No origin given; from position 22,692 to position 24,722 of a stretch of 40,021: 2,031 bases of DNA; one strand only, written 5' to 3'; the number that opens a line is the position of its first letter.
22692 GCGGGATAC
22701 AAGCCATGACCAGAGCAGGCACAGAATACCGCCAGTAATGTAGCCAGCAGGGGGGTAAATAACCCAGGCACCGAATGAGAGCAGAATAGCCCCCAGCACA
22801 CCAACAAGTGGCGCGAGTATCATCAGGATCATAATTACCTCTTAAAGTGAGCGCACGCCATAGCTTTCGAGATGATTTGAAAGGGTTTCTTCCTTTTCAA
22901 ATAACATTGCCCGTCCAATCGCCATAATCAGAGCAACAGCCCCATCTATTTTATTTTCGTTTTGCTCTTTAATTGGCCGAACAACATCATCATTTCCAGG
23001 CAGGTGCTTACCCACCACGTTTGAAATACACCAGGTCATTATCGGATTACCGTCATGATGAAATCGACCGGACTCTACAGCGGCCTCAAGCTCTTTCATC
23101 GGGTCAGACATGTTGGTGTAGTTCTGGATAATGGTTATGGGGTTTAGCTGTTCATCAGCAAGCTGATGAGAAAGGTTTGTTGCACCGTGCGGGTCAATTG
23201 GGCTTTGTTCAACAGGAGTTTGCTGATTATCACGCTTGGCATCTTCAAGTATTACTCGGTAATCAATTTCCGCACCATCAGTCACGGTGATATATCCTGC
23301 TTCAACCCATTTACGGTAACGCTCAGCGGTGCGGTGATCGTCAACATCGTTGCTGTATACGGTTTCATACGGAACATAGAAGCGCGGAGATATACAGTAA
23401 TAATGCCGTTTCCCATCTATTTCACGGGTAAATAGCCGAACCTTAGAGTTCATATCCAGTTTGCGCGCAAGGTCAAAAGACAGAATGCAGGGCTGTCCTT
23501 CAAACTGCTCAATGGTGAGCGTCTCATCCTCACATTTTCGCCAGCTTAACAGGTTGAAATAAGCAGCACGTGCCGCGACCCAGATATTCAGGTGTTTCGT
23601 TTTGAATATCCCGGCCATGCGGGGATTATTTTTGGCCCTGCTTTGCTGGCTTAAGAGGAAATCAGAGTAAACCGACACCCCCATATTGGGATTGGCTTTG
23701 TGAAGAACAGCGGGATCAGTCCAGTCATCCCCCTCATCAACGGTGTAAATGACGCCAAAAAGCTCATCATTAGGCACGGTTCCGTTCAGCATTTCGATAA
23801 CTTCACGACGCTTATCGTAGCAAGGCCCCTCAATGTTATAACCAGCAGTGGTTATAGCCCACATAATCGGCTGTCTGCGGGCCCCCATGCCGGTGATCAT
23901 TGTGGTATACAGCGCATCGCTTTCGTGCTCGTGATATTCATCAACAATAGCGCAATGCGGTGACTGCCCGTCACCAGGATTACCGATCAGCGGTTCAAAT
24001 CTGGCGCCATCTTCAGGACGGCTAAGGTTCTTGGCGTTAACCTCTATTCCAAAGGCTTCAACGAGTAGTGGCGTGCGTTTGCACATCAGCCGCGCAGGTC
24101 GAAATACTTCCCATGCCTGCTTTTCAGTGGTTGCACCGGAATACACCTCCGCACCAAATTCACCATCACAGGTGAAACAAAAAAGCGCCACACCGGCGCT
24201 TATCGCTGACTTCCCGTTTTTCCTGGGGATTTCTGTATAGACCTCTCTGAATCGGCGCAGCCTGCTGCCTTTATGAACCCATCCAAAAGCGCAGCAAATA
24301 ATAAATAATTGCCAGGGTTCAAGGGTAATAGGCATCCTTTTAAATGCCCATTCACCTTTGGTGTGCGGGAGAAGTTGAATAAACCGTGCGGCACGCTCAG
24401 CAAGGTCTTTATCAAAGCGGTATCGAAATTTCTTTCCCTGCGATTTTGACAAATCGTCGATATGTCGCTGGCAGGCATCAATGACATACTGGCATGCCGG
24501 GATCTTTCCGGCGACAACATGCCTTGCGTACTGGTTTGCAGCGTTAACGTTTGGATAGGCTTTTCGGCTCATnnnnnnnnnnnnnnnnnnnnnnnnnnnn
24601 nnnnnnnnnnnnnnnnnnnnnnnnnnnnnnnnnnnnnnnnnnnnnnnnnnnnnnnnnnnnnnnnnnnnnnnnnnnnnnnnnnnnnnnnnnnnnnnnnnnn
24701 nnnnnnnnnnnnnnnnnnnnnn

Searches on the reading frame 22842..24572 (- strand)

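Call 85: search_protein_families(library=pfam, proteins=[window:22842-24572:-], max_evalue=0.001)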
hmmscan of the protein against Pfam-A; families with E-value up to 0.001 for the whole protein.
window:22842-24572:- (576 aa): 2 families
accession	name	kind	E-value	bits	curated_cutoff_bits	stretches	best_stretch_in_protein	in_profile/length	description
PF20441.4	TerL_nuclease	-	1.5e-36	126.5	24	1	268-556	4-283/286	Terminase large subunit, endonuclease domain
PF03354.21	TerL_ATPase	-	1.6e-28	100.1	23.7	1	86-256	1-174/178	Terminase large subunit, ATPase domain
